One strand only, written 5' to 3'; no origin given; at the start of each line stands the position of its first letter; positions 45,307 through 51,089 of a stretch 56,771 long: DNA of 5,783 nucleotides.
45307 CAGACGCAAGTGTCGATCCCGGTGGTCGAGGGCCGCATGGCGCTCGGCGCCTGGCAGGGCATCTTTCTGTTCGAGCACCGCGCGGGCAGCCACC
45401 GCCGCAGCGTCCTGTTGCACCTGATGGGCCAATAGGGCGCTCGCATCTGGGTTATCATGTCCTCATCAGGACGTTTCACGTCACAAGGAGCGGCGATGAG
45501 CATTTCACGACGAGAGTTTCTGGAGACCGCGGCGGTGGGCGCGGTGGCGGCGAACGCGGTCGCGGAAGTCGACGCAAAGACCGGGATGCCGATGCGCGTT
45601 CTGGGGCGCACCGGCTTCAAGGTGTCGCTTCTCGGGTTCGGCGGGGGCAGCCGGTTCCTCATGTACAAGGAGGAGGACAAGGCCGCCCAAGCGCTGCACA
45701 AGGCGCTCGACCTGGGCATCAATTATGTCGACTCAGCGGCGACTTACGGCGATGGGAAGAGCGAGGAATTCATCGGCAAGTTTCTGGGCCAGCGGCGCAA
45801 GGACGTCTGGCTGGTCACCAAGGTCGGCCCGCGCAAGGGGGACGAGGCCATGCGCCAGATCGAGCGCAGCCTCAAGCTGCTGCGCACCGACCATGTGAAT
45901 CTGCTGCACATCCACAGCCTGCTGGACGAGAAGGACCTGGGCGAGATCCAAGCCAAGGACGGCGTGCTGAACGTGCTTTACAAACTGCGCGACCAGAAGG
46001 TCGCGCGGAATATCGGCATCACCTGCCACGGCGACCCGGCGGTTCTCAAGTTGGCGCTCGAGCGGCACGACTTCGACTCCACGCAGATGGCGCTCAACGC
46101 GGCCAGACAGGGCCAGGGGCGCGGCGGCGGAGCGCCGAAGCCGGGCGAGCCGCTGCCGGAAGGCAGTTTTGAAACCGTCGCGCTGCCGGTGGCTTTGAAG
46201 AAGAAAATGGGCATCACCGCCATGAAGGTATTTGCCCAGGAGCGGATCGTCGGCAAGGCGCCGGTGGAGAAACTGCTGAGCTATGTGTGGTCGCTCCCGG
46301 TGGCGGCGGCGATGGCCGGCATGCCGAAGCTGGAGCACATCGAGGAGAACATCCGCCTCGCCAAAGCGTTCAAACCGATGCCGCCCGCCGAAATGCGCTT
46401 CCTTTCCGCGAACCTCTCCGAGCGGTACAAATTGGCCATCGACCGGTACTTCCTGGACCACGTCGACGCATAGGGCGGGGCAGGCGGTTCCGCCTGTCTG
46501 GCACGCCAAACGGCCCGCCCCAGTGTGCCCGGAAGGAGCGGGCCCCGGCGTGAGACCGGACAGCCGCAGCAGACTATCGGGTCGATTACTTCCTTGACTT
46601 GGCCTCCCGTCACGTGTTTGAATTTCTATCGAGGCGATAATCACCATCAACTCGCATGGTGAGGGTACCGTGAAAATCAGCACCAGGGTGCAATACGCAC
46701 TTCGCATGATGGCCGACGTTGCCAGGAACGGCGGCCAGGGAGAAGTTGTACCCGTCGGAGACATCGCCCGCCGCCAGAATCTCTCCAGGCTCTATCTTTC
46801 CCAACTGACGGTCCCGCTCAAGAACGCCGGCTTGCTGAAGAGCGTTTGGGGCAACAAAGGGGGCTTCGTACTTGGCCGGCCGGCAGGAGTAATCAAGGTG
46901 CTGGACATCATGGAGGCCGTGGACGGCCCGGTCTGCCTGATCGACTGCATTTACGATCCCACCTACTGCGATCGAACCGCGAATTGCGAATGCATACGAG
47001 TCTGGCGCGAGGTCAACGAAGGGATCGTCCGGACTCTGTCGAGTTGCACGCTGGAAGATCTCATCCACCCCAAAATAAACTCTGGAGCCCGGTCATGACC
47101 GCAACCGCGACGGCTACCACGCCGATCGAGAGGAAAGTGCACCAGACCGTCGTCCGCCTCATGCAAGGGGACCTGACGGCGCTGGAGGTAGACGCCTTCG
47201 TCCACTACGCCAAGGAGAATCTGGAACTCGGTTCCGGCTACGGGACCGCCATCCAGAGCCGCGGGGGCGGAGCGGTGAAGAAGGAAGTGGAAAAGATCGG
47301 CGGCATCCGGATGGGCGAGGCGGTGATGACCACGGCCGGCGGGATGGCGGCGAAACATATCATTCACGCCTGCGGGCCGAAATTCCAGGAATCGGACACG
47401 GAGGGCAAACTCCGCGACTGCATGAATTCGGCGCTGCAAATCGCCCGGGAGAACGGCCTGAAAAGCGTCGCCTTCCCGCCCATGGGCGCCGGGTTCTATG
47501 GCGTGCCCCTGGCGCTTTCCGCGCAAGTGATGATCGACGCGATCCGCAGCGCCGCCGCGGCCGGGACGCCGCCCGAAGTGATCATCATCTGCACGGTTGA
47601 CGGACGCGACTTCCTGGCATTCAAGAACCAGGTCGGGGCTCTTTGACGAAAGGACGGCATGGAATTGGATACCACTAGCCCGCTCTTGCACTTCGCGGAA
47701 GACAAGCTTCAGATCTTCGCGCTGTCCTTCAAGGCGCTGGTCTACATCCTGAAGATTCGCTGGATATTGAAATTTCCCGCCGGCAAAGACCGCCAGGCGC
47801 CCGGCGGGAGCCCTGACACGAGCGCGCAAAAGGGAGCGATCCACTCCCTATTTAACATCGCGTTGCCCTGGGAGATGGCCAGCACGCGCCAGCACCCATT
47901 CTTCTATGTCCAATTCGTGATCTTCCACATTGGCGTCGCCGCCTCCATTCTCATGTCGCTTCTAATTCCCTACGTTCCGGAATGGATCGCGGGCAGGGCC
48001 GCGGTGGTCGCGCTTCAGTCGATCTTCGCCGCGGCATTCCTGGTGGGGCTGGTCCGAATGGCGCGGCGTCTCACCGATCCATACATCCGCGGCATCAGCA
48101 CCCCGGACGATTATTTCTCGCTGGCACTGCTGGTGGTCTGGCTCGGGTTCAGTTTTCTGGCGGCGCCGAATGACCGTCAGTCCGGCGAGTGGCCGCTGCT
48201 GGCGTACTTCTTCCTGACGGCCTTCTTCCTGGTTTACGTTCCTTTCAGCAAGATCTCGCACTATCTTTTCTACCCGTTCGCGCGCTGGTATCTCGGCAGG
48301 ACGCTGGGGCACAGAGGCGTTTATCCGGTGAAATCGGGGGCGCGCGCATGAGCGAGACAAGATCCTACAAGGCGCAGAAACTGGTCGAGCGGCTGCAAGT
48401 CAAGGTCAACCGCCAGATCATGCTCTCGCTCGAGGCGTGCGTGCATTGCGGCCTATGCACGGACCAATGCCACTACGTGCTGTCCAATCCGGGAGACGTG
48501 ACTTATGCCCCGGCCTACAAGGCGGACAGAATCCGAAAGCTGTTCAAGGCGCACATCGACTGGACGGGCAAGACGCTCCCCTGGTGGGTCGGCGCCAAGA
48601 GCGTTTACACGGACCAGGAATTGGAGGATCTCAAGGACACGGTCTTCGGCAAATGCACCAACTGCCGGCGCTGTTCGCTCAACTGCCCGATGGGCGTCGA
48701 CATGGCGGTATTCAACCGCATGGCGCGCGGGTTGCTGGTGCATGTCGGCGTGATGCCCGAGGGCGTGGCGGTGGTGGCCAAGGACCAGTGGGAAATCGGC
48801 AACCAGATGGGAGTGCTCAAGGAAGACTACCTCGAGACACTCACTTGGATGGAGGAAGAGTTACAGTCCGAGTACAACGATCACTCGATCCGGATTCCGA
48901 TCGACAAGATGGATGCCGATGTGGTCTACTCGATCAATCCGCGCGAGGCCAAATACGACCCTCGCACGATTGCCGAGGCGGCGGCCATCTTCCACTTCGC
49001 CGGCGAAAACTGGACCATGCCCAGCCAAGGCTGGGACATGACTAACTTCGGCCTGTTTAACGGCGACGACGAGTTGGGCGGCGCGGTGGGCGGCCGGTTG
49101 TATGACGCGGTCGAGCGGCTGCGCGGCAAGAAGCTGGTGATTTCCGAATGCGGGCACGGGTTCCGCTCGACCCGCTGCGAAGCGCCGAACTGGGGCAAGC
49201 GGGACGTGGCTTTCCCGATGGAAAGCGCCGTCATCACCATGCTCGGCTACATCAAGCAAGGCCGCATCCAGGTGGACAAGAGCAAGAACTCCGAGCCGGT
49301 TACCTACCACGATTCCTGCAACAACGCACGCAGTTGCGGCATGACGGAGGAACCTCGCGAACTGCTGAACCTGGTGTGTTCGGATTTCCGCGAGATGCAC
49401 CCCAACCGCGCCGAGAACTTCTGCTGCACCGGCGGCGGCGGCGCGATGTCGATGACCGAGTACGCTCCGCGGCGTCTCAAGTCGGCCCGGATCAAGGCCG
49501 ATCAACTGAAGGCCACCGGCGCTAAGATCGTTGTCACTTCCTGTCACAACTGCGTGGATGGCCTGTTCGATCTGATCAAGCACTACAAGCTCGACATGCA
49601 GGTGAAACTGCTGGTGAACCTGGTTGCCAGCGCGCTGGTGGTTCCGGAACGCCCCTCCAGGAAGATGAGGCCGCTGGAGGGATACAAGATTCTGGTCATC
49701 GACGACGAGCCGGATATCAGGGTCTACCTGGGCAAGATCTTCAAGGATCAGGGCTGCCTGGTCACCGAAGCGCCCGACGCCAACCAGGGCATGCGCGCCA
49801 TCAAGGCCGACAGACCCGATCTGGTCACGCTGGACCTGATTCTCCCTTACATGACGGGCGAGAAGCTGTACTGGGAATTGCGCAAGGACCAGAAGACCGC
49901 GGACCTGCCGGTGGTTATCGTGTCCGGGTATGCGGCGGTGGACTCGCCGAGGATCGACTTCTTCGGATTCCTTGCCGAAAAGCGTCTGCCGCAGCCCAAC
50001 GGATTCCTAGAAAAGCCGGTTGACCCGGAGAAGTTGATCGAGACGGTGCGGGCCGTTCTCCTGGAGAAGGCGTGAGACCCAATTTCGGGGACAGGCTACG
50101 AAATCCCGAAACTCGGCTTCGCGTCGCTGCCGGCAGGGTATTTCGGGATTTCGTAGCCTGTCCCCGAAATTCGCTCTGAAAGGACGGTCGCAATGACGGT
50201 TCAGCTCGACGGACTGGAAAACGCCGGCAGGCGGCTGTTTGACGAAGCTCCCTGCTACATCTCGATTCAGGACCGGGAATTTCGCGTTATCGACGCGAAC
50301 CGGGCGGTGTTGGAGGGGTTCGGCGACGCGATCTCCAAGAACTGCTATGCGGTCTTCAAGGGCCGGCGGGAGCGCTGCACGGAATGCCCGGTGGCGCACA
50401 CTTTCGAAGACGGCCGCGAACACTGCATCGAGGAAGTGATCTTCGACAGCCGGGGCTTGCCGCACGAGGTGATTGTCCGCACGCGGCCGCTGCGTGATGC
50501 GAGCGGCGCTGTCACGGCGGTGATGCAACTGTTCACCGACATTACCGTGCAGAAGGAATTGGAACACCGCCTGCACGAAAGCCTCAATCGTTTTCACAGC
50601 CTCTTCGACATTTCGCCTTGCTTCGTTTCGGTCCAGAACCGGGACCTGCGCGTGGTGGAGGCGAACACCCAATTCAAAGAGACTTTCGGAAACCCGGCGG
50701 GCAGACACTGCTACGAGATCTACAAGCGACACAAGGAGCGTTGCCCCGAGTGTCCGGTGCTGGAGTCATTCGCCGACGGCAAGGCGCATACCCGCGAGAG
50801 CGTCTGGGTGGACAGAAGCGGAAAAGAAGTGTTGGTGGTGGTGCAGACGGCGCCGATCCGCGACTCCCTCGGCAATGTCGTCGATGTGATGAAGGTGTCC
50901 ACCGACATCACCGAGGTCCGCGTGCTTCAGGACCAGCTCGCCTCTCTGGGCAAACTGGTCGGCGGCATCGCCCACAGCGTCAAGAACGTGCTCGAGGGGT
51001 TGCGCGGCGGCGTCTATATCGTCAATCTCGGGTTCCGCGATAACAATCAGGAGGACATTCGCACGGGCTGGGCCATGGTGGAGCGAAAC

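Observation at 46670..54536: Candidate undescribed system: phosphorelay embedded between two NarI-like/HdrD-like redox modules, headed by Rrf2 and a macro-domain protein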

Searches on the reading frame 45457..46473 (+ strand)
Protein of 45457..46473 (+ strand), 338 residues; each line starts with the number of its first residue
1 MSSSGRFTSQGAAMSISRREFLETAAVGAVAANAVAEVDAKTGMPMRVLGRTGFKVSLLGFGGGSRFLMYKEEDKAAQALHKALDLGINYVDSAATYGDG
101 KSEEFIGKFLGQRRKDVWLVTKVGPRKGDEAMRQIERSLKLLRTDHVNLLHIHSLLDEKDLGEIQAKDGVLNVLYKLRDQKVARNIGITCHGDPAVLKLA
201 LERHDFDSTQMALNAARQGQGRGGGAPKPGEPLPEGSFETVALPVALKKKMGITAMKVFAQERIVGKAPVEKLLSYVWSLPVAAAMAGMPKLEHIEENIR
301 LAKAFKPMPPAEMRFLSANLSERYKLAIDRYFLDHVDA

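Call 8: search_protein_families(library=pfam, proteins=[window:45457-46473:+], max_evalue=0.001)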
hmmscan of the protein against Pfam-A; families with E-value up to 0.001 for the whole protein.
window:45457-46473:+ (338 aa): 1 family
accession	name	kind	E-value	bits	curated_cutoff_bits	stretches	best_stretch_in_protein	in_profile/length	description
PF00248.27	Aldo_ket_red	-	1.3e-23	84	24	1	60-216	3-167/291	Aldo/keto reductase family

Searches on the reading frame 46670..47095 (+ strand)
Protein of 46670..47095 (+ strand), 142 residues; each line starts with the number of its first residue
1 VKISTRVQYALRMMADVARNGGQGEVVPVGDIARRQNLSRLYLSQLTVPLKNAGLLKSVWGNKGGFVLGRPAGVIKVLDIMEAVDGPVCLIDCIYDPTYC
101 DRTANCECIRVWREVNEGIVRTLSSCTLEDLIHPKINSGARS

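Call 3: search_protein_families(library=pfam, proteins=[window:46670-47095:+], max_evalue=0.01)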
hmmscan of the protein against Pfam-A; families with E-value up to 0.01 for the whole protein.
window:46670-47095:+ (142 aa): 1 family
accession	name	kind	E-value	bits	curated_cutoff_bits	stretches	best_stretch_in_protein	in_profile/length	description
PF02082.26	Rrf2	-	6.8e-34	117.3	30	1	3-133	1-131/132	Iron-dependent Transcriptional regulator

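Call 4: search_protein_families(library=ncbifam, proteins=[window:46670-47095:+], max_evalue=0.01)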
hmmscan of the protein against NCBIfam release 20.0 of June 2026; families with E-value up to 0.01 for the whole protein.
window:46670-47095:+ (142 aa): 7 families
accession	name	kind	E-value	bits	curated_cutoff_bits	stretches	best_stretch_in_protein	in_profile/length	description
TIGR00738.1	rrf2_super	superfamily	2.1e-32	111.8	73.3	1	1-132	1-131/132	Rrf2 family transcriptional regulator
NF047409.1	Cys_reg_CymR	equivalog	5.9e-27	94.5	195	1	1-135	1-127/139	cysteine metabolism transcriptional regulator CymR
TIGR02010.1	IscR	equivalog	1.4e-25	89.7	207.55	1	1-134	1-132/135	Fe-S cluster assembly transcriptional regulator IscR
NF008110.0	PRK10857.1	equivalog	2.9e-21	75.9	275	1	1-133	1-131/164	Fe-S cluster assembly transcriptional regulator IscR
TIGR02944.1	suf_reg_Xantho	equivalog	5.1e-19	69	110.65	1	1-131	2-130/130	SUF system Fe-S cluster assembly regulator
NF008886.0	PRK11920.1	equivalog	2.5e-17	63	193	1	1-135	1-134/153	iron-responsive transcriptional regulator RirA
NF008240.0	PRK11014.1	equivalog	1.5e-11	44.5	182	1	2-133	2-129/141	nitric oxide-sensing transcriptional repressor NsrR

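Call 86: search_protein_families(library=padloc, proteins=[window:46670-47095:+], max_evalue=0.001)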
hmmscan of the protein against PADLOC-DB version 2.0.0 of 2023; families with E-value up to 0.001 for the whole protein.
window:46670-47095:+ (142 aa): 0 families

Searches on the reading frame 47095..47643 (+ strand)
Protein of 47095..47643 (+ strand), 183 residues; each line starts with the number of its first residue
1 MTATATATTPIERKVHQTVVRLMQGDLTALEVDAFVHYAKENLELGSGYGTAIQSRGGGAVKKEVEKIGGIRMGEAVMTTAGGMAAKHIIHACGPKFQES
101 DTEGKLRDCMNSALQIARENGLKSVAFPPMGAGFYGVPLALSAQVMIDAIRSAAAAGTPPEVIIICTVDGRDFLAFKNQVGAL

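Call 3: search_protein_families(library=pfam, proteins=[window:47095-47643:+], max_evalue=0.01)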
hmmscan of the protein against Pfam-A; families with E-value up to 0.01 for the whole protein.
window:47095-47643:+ (183 aa): 1 family
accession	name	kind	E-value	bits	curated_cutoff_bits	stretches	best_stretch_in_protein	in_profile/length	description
PF01661.27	Macro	-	4.4e-28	98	22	1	36-146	1-118/118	Macro domain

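Call 4: search_protein_families(library=ncbifam, proteins=[window:47095-47643:+], max_evalue=0.01)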
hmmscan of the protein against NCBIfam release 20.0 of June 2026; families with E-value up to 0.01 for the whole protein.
window:47095-47643:+ (183 aa): 11 families
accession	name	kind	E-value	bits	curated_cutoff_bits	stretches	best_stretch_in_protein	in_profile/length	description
NF001664.0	PRK00431.1-6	equivalog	3e-32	111.4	200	1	19-181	3-170/173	O-acetyl-ADP-ribose deacetylase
NF001667.0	PRK00431.2-3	equivalog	1.8e-30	106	252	1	14-178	4-171/182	ADP-ribose-binding protein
NF001663.0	PRK00431.1-4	equivalog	3.2e-26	92.3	285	1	20-154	9-149/180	ADP-ribose-binding protein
NF001668.0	PRK00431.2-4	equivalog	2.8e-25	88.9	278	1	20-153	51-187/220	ADP-ribose-binding protein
NF001660.0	PRK00431.1-1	equivalog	7.3e-23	81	271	1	18-166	3-158/177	O-acetyl-ADP-ribose deacetylase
NF001665.0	PRK00431.2-1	equivalog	1e-22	80.5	315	1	19-168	9-161/177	ADP-ribose-binding protein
NF009880.0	PRK13341.1-1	equivalog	8.7e-21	73.9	891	1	13-176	422-593/599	AAA family ATPase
NF001666.0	PRK00431.2-2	equivalog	1.2e-20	74.1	246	1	20-156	3-140/164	ADP-ribose-binding protein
NF001661.0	PRK00431.1-2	equivalog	3.5e-20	72.6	291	1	21-177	4-168/179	O-acetyl-ADP-ribose deacetylase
NF003163.0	PRK04143.1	equivalog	3.4e-16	59.5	272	1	14-154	79-233/265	protein-ADP-ribose hydrolase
NF001662.0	PRK00431.1-3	equivalog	1.5e-15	57.5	215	1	18-155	3-156/185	[protein ADP-ribosylglutamate] hydrolase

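Call 52: search_solved_structures(query=window:47095-47643:+, max_evalue=0.00001, show_alignments=2)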
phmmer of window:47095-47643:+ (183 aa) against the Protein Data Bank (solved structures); distinct sequences matched with E-value up to 0.00001: 60.
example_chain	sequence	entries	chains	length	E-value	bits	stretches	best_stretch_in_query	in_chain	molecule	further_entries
2dx6_A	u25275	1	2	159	2.2e-25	93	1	20-153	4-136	Hypothetical protein TTHA0132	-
3vfq_A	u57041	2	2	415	8.3e-23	84.6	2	19-152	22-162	Poly [ADP-ribose] polymerase 14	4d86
4etj_A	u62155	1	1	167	1.8e-22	83.5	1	20-153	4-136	Serine hydrolase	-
3v45_A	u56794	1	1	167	1.8e-22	83.5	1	20-153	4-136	Serine hydrolase OSH55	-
4ess_A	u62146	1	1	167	2.3e-22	83.1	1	20-153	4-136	OR187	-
4jgk_A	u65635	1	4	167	4.6e-22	82.1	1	20-153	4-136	evolved variant of a designed serine hydrolase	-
4etk_A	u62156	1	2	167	5e-22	82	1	20-153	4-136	De novo designed serine hydrolase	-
4gvv_A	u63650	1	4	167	5.2e-22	82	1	20-153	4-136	De novo design serine hydrolase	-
4k0c_A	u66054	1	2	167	7.6e-22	81.4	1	20-153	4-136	designed serine hydrolase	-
4j4z_A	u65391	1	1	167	9.2e-22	81.2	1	20-153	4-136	Designed serine hydrolase variant OSH55.4_H1.2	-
4jvv_A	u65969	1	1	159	3e-21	79.5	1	20-153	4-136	evolved variant of the computationally designed serine hydrolase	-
4jca_A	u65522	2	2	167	3.5e-21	79.3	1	20-153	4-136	serine hydrolase | Evolved variant of computationally designed serine hydrolase OSH55.4_H1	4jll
4kyb_A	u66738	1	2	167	5.7e-21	78.6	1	20-153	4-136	Designed Protein OR342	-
4iqy_A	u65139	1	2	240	1.3e-19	74.2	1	10-180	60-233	O-acetyl-ADP-ribose deacetylase MACROD2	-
6y4y_A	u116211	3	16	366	3.3e-19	72.8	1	10-180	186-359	Thioredoxin 1,ADP-ribose glycohydrolase MACROD2 | ADP-ribose glycohydrolase MACROD2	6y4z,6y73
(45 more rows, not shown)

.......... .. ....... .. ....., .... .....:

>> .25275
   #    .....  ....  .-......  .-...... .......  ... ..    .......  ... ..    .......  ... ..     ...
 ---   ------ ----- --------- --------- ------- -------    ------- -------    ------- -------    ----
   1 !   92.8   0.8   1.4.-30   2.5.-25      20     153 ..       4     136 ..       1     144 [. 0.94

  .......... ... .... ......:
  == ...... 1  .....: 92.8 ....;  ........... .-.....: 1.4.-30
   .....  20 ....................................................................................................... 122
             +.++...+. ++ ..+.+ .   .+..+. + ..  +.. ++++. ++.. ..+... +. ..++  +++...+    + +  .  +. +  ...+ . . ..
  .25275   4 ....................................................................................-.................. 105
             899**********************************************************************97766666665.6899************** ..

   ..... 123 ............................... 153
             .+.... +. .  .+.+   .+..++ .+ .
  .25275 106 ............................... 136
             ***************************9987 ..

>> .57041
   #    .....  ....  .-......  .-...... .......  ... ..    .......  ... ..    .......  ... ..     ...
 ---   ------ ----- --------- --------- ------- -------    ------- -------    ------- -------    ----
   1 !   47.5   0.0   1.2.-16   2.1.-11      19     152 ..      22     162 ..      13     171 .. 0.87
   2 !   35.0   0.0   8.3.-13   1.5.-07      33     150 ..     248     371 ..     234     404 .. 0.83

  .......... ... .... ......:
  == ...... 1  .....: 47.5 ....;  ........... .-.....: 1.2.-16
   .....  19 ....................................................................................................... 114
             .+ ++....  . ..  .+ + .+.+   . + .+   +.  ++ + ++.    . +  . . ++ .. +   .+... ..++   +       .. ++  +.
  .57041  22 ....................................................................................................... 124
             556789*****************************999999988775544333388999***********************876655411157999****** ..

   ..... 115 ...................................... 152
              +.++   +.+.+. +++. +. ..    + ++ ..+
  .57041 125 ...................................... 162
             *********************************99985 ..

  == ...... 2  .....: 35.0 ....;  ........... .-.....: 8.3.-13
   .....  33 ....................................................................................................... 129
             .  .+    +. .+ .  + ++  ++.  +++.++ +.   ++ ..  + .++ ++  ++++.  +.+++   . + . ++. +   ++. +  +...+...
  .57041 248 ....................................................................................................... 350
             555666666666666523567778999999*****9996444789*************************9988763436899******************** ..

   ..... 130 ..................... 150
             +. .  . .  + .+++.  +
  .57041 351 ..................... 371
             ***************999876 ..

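Call 86: search_protein_families(library=padloc, proteins=[window:47095-47643:+], max_evalue=0.001)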
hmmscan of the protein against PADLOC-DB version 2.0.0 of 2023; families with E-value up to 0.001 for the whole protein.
window:47095-47643:+ (183 aa): 0 families

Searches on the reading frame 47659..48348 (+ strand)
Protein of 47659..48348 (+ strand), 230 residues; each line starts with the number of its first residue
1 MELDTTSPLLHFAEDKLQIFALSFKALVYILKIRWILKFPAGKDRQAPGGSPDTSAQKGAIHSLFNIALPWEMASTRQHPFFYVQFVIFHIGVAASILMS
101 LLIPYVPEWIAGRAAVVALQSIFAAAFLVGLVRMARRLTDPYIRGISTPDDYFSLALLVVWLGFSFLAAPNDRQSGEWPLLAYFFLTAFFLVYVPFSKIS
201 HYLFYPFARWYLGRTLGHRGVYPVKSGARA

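Call 3: search_protein_families(library=pfam, proteins=[window:47659-48348:+], max_evalue=0.01)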
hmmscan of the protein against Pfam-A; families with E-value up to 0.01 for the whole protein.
window:47659-48348:+ (230 aa): 1 family
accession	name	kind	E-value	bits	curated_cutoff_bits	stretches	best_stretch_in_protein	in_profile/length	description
PF02665.19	Nitrate_red_gam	-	0.0017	18.4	22.9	1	87-167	49-139/217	Nitrate reductase gamma subunit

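Call 4: search_protein_families(library=ncbifam, proteins=[window:47659-48348:+], max_evalue=0.01)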
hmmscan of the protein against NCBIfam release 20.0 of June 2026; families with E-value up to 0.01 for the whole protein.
window:47659-48348:+ (230 aa): 3 families
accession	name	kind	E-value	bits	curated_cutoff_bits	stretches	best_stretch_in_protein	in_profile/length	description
NF045716.1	sulf_resp_HmcE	equivalog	1.1e-16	61.2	275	1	18-217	17-212/226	sulfate respiration complex protein HmcE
NF045723.1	memb_anch_TmcC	equivalog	2.1e-12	47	240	1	58-217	48-210/218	TmcC family electron transfer complex membrane anchor subunit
TIGR00351.1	narI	equivalog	0.0011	18.8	105.55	1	87-170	53-145/225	respiratory nitrate reductase subunit gamma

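Call 86: search_protein_families(library=padloc, proteins=[window:47659-48348:+], max_evalue=0.001)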
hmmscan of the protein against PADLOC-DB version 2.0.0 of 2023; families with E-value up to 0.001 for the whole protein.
window:47659-48348:+ (230 aa): 0 families

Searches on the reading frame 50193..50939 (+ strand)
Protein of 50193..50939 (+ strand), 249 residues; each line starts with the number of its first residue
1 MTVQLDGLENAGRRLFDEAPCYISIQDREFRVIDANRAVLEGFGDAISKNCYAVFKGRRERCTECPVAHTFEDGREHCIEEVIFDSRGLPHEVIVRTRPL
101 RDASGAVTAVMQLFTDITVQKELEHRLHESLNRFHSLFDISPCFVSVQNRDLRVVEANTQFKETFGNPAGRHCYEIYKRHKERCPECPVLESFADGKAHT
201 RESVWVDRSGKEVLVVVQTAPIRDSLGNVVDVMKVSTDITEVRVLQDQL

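Call 53: search_solved_structures(query=window:50193-50939:+, max_evalue=0.01, show_alignments=2)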
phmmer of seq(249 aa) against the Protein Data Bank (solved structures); distinct sequences matched with E-value up to 0.01: 0.
